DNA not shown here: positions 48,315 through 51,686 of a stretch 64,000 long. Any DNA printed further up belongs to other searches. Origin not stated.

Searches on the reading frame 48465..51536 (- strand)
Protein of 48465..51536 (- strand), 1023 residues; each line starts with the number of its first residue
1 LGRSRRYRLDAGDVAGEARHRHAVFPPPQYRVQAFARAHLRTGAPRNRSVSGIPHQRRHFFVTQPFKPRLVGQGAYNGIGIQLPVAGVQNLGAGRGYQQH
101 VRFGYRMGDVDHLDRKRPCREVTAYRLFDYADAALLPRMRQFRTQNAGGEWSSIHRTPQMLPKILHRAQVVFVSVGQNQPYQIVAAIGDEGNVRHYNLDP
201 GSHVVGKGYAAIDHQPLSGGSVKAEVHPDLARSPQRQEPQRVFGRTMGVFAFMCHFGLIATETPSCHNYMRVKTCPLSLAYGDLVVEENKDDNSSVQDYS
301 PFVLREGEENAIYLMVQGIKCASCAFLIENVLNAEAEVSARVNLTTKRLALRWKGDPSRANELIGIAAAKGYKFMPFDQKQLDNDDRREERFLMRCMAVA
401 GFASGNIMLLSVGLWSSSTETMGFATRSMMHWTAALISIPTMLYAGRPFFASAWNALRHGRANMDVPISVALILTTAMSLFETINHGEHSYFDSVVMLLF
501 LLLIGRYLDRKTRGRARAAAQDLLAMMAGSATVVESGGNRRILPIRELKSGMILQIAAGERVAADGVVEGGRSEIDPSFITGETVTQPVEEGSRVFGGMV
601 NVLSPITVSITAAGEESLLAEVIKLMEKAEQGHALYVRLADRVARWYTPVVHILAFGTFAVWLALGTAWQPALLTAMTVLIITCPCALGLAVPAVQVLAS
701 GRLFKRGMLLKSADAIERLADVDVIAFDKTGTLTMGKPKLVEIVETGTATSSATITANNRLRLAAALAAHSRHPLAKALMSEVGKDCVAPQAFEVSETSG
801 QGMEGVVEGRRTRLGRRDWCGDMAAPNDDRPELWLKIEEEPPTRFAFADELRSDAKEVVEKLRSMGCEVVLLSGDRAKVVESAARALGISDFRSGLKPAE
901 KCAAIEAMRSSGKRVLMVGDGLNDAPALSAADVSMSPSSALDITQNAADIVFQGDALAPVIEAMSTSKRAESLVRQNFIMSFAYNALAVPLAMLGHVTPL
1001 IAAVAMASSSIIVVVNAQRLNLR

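Call 84: search_protein_families(library=ncbifam, proteins=[window:48465-51536:-], max_evalue=1e-10)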
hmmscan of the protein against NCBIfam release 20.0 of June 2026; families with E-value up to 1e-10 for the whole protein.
window:48465-51536:- (1023 aa): 18 families
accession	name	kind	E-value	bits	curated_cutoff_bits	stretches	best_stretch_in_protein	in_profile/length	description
TIGR01525.1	ATPase-IB_hvy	subfamily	3.8e-154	514.6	346.25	1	464-1020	1-560/560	heavy metal translocating P-type ATPase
TIGR01511.1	ATPase-IB1_Cu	subfamily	1.3e-151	506.2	397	1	445-1020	1-541/542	copper-translocating P-type ATPase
NF007952.0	PRK10671.1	equivalog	2.3e-111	373.4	1316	1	296-1020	90-831/838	copper-exporting P-type ATPase CopA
TIGR01512.1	ATPase-IB2_Cd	subfamily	1.5e-101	340.6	313.5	1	491-1020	18-492/494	cadmium family heavy metal-translocating P-type ATPase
NF008262.1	PRK11033.1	equivalog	4.9e-94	316.2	1005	1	305-1020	36-727/731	zinc/cadmium/mercury/lead-transporting ATPase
NF033775.1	P_type_ZntA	exception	1.2e-79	268.5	1240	1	310-1020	48-728/732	Zn(II)/Cd(II)/Pb(II) translocating P-type ATPase ZntA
TIGR01494.1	ATPase_P-type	subfamily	5.7e-68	229.5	62.3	1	497-1002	1-470/478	HAD-IC family P-type ATPase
TIGR01647.1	ATPase-IIIA_H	equivalog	3.8e-38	131.2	615.5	2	468-771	42-329/755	plasma-membrane proton-efflux P-type ATPase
TIGR01497.1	kdpB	equivalog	3.3e-36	124.6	527.9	2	469-751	43-328/675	potassium-transporting ATPase subunit KdpB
NF010609.0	PRK14010.1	equivalog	3.5e-32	111.4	1323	2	465-738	39-314/673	K(+)-transporting ATPase subunit B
TIGR01517.1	ATPase-IIB_Ca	equivalog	2.7e-22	78.8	507.05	1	534-744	160-382/882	calcium-translocating P-type ATPase, PMCA-type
TIGR01524.1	ATPase-IIIB_Mg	equivalog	1.4e-21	76.1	610.75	0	896-962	586-652/867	magnesium-translocating P-type ATPase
TIGR01522.1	ATPase-IIA2_Ca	equivalog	1.7e-20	72.5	798.3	0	897-979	572-654/854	calcium-transporting P-type ATPase, PMR1-type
NF011702.0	PRK15122.1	subfamily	3e-18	65.2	975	0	896-956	625-685/907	magnesium-translocating P-type ATPase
TIGR01657.1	P-ATPase-V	hypoth_equivalog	2.3e-14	51.9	618.25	0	671-745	397-471/1055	ATP13A2 family polyamine export P-type ATPase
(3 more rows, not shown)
